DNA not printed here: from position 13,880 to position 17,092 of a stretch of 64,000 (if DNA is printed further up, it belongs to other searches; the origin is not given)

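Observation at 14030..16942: Alpha subunit: Tat-exported NarG-like catalytic subunit of unknown specificity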

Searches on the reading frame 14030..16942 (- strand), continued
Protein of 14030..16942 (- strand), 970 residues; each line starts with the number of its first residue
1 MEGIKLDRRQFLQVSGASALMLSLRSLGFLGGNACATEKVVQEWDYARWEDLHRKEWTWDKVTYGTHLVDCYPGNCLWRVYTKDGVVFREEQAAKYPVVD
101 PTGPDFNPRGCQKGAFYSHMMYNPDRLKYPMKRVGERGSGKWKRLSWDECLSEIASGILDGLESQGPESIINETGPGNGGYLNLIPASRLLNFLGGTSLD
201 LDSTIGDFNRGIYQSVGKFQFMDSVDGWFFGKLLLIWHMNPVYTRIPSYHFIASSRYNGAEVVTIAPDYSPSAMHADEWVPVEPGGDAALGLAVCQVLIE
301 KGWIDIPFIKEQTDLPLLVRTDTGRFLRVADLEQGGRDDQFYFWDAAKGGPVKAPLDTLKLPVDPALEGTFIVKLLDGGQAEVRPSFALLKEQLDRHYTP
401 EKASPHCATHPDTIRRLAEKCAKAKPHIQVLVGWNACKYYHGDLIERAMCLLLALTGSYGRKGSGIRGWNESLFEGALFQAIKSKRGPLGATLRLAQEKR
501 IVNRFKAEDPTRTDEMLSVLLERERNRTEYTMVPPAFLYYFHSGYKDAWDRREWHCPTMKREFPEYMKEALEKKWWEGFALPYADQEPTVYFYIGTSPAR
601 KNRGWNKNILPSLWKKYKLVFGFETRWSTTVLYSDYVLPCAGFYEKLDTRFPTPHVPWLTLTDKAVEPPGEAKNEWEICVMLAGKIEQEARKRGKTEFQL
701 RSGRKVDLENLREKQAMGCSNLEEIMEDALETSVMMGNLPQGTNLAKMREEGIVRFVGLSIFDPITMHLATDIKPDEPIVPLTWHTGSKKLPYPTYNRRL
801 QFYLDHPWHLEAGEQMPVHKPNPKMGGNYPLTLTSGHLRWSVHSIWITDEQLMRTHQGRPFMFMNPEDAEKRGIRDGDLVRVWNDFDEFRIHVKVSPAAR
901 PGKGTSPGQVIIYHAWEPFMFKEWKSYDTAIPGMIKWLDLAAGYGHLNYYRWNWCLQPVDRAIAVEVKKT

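Call 9: find_homologous_proteins(query=window:14030-16942:-, max_evalue=1e-20)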
Query window:14030-16942:- (970 aa): 3427 proteins with E <= 1e-20 among 8000 candidates; the best 120 are listed.
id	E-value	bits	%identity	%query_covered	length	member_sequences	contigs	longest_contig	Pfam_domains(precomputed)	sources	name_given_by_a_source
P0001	0.0e+0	2249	96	100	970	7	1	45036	PF00384.28,PF01568.28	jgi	jgi:DMSO reductase family type II enzyme molybdopterin subunit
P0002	0.0e+0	2138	89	100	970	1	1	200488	PF00384.28,PF01568.28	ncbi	-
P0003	0.0e+0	2136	89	100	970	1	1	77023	PF00384.28,PF01568.28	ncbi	-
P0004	0.0e+0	2009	84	100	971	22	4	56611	PF00384.28,PF01568.28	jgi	jgi:DMSO reductase family type II enzyme molybdopterin subunit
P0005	0.0e+0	1974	82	100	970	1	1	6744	PF00384.28,PF01568.28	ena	-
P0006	0.0e+0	1971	83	100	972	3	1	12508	PF00384.28,PF01568.28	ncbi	-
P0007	0.0e+0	1939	80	100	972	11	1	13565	PF00384.28,PF01568.28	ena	-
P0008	0.0e+0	1933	80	100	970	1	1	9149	PF00384.28,PF01568.28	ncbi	-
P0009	0.0e+0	1932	80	100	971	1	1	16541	PF00384.28,PF01568.28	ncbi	-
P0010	0.0e+0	1929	80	100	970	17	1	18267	PF00384.28,PF01568.28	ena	-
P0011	0.0e+0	1923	80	100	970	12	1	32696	PF00384.28,PF01568.28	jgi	-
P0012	0.0e+0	1857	77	100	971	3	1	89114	PF00384.28,PF01568.28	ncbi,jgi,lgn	-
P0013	0.0e+0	1811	75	100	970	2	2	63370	PF00384.28,PF01568.28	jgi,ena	-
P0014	0.0e+0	1806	75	100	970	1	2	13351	PF00384.28,PF01568.28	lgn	-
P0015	0.0e+0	1794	75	100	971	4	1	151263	PF00384.28,PF01568.28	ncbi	ncbi:MAG: molybdopterin-dependent oxidoreductase [Thermodesulfobacteriota bacterium]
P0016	0.0e+0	1787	74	100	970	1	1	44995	PF00384.28,PF01568.28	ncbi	-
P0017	0.0e+0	1780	73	100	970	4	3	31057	PF00384.28,PF01568.28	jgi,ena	-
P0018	0.0e+0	1756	73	100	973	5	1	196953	PF00384.28,PF01568.28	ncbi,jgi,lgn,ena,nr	ncbi:MAG: molybdopterin-dependent oxidoreductase [Proteobacteria bacterium]|nr:molybdopterin-depende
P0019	0.0e+0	1695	71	100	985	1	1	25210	PF00384.28,PF01568.28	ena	-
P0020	0.0e+0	1689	71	100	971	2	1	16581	PF00384.28,PF01568.28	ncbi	-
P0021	0.0e+0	1684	70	100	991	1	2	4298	PF00384.28,PF01568.28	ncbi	-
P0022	0.0e+0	1683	71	100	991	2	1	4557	PF00384.28,PF01568.28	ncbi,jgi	jgi:DMSO reductase family type II enzyme molybdopterin subunit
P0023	0.0e+0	1678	71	100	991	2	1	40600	PF00384.28,PF01568.28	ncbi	-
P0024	0.0e+0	1678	71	100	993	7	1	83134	PF00384.28,PF01568.28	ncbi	-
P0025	0.0e+0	1668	70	100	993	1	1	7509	PF00384.28,PF01568.28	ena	-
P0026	0.0e+0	1667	70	100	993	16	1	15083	PF00384.28,PF01568.28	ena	-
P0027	0.0e+0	1665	70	100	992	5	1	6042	PF10518.15,PF00384.28,PF01568.28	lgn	-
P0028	0.0e+0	1664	70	100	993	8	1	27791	PF00384.28,PF01568.28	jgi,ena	-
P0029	0.0e+0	1654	70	100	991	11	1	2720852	PF00384.28,PF01568.28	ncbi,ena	-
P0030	0.0e+0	1645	69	100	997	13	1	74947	PF00384.28,PF01568.28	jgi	jgi:DMSO reductase family type II enzyme molybdopterin subunit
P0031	0.0e+0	1644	69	100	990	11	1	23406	PF00384.28,PF01568.28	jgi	jgi:DMSO reductase family type II enzyme molybdopterin subunit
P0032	0.0e+0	1641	70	100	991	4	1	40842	PF00384.28,PF01568.28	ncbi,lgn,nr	ncbi:MAG: molybdopterin-dependent oxidoreductase [Thermodesulfobacteriota bacterium]|nr:molybdopteri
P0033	0.0e+0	1627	69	100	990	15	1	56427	PF00384.28,PF01568.28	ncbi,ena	-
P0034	0.0e+0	1627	69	100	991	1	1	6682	PF00384.28,PF01568.28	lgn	-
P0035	0.0e+0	1594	67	100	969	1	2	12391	PF00384.28,PF01568.28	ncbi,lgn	-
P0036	0.0e+0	1589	66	100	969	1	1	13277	PF00384.28,PF01568.28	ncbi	ncbi:MAG: hypothetical protein Kow0099_37950 [Candidatus Abyssubacteria bacterium]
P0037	0.0e+0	1586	66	100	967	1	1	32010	PF00384.28,PF01568.28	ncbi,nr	ncbi:molybdopterin-dependent oxidoreductase [Candidatus Poribacteria bacterium]|nr:molybdopterin-dep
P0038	0.0e+0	1586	67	100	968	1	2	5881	PF00384.28,PF01568.28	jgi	-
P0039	0.0e+0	1584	67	100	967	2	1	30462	PF00384.28,PF01568.28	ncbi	-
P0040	0.0e+0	1582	67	100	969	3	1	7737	PF00384.28,PF01568.28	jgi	jgi:DMSO reductase family type II enzyme molybdopterin subunit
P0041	0.0e+0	1579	66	100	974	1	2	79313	PF00384.28,PF01568.28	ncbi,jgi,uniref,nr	ncbi:MAG: ethylbenzene dehydrogenase [Candidatus Abyssobacteria bacterium SURF_5]|uniref:Ethylbenzen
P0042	0.0e+0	1575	67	100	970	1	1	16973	PF00384.28,PF01568.28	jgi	jgi:DMSO reductase family type II enzyme molybdopterin subunit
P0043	0.0e+0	1571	66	100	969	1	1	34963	PF00384.28,PF01568.28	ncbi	-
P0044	0.0e+0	1566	66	100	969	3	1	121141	PF00384.28,PF01568.28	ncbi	-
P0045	0.0e+0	1562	67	100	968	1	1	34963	PF00384.28,PF01568.28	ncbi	-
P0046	0.0e+0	1558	66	100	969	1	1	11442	PF00384.28,PF01568.28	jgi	jgi:DMSO reductase family type II enzyme molybdopterin subunit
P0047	0.0e+0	1554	65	100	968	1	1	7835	PF00384.28,PF01568.28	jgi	jgi:DMSO reductase family type II enzyme molybdopterin subunit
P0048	0.0e+0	1552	65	100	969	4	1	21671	PF00384.28,PF01568.28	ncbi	-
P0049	0.0e+0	1548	65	100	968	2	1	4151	PF00384.28,PF01568.28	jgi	-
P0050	0.0e+0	1546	65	100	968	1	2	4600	PF00384.28,PF01568.28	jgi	jgi:DMSO reductase family type II enzyme molybdopterin subunit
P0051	0.0e+0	1546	65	100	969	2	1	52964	PF00384.28,PF01568.28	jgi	-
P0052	0.0e+0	1543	65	100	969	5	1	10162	PF00384.28,PF01568.28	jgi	jgi:DMSO reductase family type II enzyme molybdopterin subunit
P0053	0.0e+0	1543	66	100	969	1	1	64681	PF00384.28,PF01568.28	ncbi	-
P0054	0.0e+0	1542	66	100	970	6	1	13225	PF00384.28,PF01568.28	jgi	-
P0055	0.0e+0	1542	65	100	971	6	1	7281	PF00384.28,PF01568.28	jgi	jgi:DMSO reductase family type II enzyme molybdopterin subunit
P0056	0.0e+0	1541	65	100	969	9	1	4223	PF00384.28,PF01568.28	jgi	-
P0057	0.0e+0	1540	65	100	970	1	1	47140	PF00384.28,PF01568.28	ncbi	-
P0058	0.0e+0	1538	65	100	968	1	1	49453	PF00384.28,PF01568.28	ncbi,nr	ncbi:molybdopterin-dependent oxidoreductase [Candidatus Poribacteria bacterium]|nr:molybdopterin-dep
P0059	0.0e+0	1533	66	100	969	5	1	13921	PF00384.28,PF01568.28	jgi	jgi:DMSO reductase family type II enzyme molybdopterin subunit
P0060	0.0e+0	1524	64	100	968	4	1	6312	PF00384.28,PF01568.28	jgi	jgi:DMSO reductase family type II enzyme molybdopterin subunit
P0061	0.0e+0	1522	64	100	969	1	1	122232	PF00384.28,PF01568.28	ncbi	ncbi:MAG: hypothetical protein Kow0099_07530 [Candidatus Abyssubacteria bacterium]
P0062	0.0e+0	1521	65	100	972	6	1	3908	PF00384.28,PF01568.28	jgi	jgi:DMSO reductase family type II enzyme molybdopterin subunit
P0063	0.0e+0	1520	64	100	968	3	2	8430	PF00384.28,PF01568.28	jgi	-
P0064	0.0e+0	1519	65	100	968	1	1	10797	PF00384.28,PF01568.28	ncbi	-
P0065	0.0e+0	1517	65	100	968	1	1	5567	PF00384.28,PF01568.28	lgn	-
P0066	0.0e+0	1517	66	98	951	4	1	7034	PF00384.28,PF01568.28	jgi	jgi:DMSO reductase family type II enzyme molybdopterin subunit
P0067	0.0e+0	1516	64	100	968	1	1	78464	PF00384.28,PF01568.28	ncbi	-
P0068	0.0e+0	1511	64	100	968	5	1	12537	PF00384.28,PF01568.28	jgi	-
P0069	0.0e+0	1496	63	99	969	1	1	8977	PF00384.28,PF01568.28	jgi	-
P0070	0.0e+0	1495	63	100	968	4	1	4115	PF00384.28,PF01568.28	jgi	jgi:DMSO reductase family type II enzyme molybdopterin subunit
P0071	0.0e+0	1489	63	100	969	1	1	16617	PF00384.28,PF01568.28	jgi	jgi:DMSO reductase family type II enzyme molybdopterin subunit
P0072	0.0e+0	1485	63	100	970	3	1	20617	PF00384.28,PF01568.28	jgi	jgi:DMSO reductase family type II enzyme molybdopterin subunit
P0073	0.0e+0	1482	63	100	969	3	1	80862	PF00384.28,PF01568.28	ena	-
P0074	0.0e+0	1465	63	100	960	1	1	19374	PF00384.28,PF01568.28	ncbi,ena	-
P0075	0.0e+0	1448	62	100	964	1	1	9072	PF00384.28,PF01568.28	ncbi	-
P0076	0.0e+0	1432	60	100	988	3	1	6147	PF00384.28,PF01568.28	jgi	jgi:DMSO reductase family type II enzyme molybdopterin subunit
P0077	0.0e+0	1394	61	100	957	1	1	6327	PF00384.28,PF01568.28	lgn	-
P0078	0.0e+0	1386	60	99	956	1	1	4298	PF00384.28,PF01568.28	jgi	jgi:DMSO reductase family type II enzyme molybdopterin subunit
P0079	0.0e+0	1347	64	89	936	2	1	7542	PF00384.28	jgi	-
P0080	0.0e+0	1312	58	100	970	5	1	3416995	PF00384.28,PF01568.28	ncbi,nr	ncbi:MAG: molybdopterin-dependent oxidoreductase [Deltaproteobacteria bacterium]|nr:MAG: molybdopter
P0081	0.0e+0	1276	70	75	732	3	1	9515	PF00384.28,PF01568.28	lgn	-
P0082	0.0e+0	1259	65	82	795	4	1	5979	PF00384.28,PF01568.28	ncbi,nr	ncbi:MAG: molybdopterin-dependent oxidoreductase, partial [Candidatus Lindowbacteria bacterium]|nr:m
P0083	0.0e+0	1249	55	100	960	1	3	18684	PF00384.28,PF01568.28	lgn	-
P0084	0.0e+0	1247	55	100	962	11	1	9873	PF00384.28,PF01568.28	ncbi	-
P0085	0.0e+0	1222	72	40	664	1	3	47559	PF00384.28,PF01568.28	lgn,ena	-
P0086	0.0e+0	1219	53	100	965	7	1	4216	PF00384.28,PF01568.28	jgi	-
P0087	0.0e+0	1206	54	99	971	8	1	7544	PF00384.28,PF01568.28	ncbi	-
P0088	0.0e+0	1203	53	99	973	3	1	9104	PF00384.28,PF01568.28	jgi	-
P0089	0.0e+0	1180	53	99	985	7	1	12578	PF00384.28,PF01568.28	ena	-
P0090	0.0e+0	1178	52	99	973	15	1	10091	PF00384.28,PF01568.28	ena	-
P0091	0.0e+0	1174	54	99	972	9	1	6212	PF00384.28,PF01568.28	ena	-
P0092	0.0e+0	1172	53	99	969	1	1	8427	PF00384.28,PF01568.28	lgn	-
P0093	0.0e+0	1172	52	99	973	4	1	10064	PF00384.28,PF01568.28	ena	-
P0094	0.0e+0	1169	53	99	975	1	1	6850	PF00384.28,PF01568.28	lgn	-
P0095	0.0e+0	1166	53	99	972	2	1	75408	PF00384.28,PF01568.28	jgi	-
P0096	0.0e+0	1163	53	99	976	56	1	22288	PF00384.28,PF01568.28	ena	-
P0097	0.0e+0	1162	52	99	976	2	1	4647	PF00384.28,PF01568.28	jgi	jgi:DMSO reductase family type II enzyme molybdopterin subunit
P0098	0.0e+0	1159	51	99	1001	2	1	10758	PF00384.28,PF01568.28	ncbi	-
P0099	0.0e+0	1156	52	99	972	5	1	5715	PF00384.28,PF01568.28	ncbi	-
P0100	0.0e+0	1155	52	99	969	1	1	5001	PF00384.28,PF01568.28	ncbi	-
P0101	0.0e+0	1152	53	99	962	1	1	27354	PF00384.28,PF01568.28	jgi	jgi:DMSO reductase family type II enzyme molybdopterin subunit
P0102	0.0e+0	1152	52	99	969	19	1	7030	PF00384.28,PF01568.28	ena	-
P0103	0.0e+0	1151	52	100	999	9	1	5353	PF00384.28,PF01568.28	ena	-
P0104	0.0e+0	1150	52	99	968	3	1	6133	PF00384.28,PF01568.28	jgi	jgi:DMSO reductase family type II enzyme molybdopterin subunit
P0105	0.0e+0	1148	52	99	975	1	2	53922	PF00384.28,PF01568.28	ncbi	-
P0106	0.0e+0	1148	51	99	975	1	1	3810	PF00384.28,PF01568.28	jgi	jgi:DMSO reductase family type II enzyme molybdopterin subunit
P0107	0.0e+0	1146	52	99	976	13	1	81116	PF00384.28,PF01568.28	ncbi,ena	-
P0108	0.0e+0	1145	52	99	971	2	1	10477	PF00384.28,PF01568.28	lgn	-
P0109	0.0e+0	1144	51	100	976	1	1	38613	PF00384.28,PF01568.28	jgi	jgi:DMSO reductase family type II enzyme molybdopterin subunit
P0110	0.0e+0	1143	52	100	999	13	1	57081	PF00384.28,PF01568.28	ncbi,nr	ncbi:MAG: molybdopterin-dependent oxidoreductase [Chloroflexi bacterium]|nr:molybdopterin-dependent 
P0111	0.0e+0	1139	51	99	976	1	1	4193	PF00384.28,PF01568.28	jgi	jgi:DMSO reductase family type II enzyme molybdopterin subunit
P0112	0.0e+0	1139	51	99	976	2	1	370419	PF00384.28,PF01568.28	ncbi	-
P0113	0.0e+0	1137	51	100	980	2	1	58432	PF00384.28,PF01568.28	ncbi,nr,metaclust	ncbi:MAG: hypothetical protein A2148_04695 [Chloroflexi bacterium RBG_16_68_14]|nr:MAG: hypothetical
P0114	0.0e+0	1132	51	99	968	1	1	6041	PF00384.28,PF01568.28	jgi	jgi:DMSO reductase family type II enzyme molybdopterin subunit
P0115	0.0e+0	1130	52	99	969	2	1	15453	PF00384.28,PF01568.28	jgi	jgi:DMSO reductase family type II enzyme molybdopterin subunit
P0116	0.0e+0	1130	52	99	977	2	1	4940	PF00384.28,PF01568.28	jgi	-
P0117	0.0e+0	1129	51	99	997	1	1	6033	PF00384.28,PF01568.28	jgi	-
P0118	0.0e+0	1129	51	100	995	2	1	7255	PF00384.28,PF01568.28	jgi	jgi:DMSO reductase family type II enzyme molybdopterin subunit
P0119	0.0e+0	1128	52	100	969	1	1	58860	PF00384.28,PF01568.28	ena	-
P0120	0.0e+0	1127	52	100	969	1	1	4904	PF00384.28,PF01568.28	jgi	jgi:DMSO reductase family type II enzyme molybdopterin subunit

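Call 15: find_related_loci(query=window:14030-16942:-, collection=genome_contigs, flank=10000)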
Query window:14030-16942:- (970 aa) in genome_contigs; peptide patterns used: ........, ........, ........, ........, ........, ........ (x = any residue, [..] = any of these).
94 stretches matched a pattern; 90 encode a relative of the query (tblastn E <= 1e-3); the best 80 are kept; 77 distinct loci.
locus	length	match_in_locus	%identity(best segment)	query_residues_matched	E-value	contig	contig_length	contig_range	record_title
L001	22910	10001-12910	89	1-970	0e+0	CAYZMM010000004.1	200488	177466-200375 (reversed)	MAG TPA_asm: uncultured Thermodesulfobacteriota bacterium isolate SRP141376_co2_50 genome assembly, contig: NODE_99_leng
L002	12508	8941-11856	83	1-970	0e+0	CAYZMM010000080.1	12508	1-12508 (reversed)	MAG TPA_asm: uncultured Thermodesulfobacteriota bacterium isolate SRP141376_co2_50 genome assembly, contig: NODE_9784_le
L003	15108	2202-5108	80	2-970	0e+0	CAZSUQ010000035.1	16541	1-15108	MAG TPA_asm: uncultured Thermodesulfobacteriota bacterium isolate binchicken_co97_83 genome assembly, contig: NODE_14169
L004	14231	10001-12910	78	1-970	0e+0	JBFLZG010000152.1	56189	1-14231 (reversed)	MAG: bacterium isolate MAG105 MAG105_152, whole genome shotgun sequence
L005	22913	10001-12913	77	1-970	0e+0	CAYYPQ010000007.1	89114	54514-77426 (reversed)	MAG TPA_asm: uncultured Desulfobacteraceae bacterium isolate binchicken_co129_900 genome assembly, contig: NODE_425_leng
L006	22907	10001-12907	75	1-970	0e+0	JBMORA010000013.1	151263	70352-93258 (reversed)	MAG: Thermodesulfobacteriota bacterium isolate Betzabe_MAG168 MAG168_13, whole genome shotgun sequence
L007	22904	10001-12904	75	1-969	0e+0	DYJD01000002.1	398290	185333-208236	MAG TPA_asm: Desulfosudis oleivorans isolate FI88_2_51_70 Afr_mines_FI88_12_length_398290_cov_30_613146, whole genome sh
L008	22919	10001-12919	73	1-970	0e+0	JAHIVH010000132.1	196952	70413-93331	MAG: Proteobacteria bacterium isolate MM_PC_MetaG.mb.70 MM_PC_MetaG.mb.70_k141_1984380, whole genome shotgun sequence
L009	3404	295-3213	72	1-970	0e+0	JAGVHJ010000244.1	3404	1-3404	MAG: Desulfobacterales bacterium isolate DeMMO2_31 c_000000089954, whole genome shotgun sequence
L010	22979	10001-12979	71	1-970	0e+0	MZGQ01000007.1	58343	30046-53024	MAG: Desulfococcus sp. 4484_241 ex4484_241_scaffold_427, whole genome shotgun sequence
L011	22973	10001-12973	71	1-970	0e+0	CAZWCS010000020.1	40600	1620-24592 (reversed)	MAG TPA_asm: uncultured Desulfobacterales bacterium isolate SRP141376_co4_302 genome assembly, contig: NODE_1722_length_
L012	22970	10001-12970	70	1-969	0e+0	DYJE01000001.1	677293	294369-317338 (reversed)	MAG TPA_asm: Desulforapulum autotrophicum isolate FI88_52_17 Afr_mines_FI88_3_length_677293_cov_7_495972, whole genome s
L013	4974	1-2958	71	8-970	0e+0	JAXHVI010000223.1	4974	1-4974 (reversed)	MAG: Thermodesulfobacteriota bacterium isolate MAG73_tar_biofilm MAG73_223, whole genome shotgun sequence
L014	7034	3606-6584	70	1-969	0e+0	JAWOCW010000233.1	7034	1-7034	MAG: Desulfosudaceae bacterium isolate BLK5-1.bin.8 k191_2448276, whole genome shotgun sequence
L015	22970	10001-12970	70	1-969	0e+0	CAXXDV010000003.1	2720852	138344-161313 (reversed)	MAG: Desulfosudaceae bacterium isolate 2fa5082e-9599-4a38-b238-f5dfa6a28bc4 genome assembly, contig: contig_3, whole gen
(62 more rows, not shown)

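Call 20: find_encoding_contigs(protein=window:14030-16942:-, flank=10000, max_places=4)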
Protein window:14030-16942:- (970 aa): 1 contig read that carries it; 1 place shown.
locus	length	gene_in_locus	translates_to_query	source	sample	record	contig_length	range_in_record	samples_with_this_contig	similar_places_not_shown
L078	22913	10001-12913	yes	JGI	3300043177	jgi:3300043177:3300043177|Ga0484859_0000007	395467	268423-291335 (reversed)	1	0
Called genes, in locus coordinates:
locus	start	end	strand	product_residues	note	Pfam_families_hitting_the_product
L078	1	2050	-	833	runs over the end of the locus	PF02901:PFL-like, PF01228:Gly_radical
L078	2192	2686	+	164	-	PF06252:GemA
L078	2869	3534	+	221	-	PF01127:Sdh_cyt (faint)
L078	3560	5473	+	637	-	PF00890:FAD_binding_2, PF02910:Succ_DH_flav_C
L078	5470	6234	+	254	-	PF13085:Fer2_3, PF13187:Fer4_9 (faint), PF00037:Fer4 (weak), PF12797:Fer4_2 (weak), PF13183:Fer4_8 (weak), PF13237:Fer4_10 (weak), PF12838:Fer4_7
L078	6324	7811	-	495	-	PF00232:Glyco_hydro_1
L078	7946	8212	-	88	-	-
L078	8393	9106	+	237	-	PF00376:MerR (weak), PF13411:MerR_1, PF28507:Rv1828_C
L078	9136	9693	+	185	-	PF00355:Rieske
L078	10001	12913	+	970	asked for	PF00384:Molybdopterin, PF01568:Molydop_binding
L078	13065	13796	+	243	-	PF09459:EB_dh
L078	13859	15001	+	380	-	PF00037:Fer4 (faint), PF12797:Fer4_2 (faint), PF12837:Fer4_6 (faint), PF13237:Fer4_10, PF13247:Fer4_11, PF12838:Fer4_7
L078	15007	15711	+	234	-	PF02613:Nitrate_red_del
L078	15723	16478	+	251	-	PF00033:Cytochrome_B, PF14358:DUF4405 (weak), PF13631:Cytochrom_B_N_2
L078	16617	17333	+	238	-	-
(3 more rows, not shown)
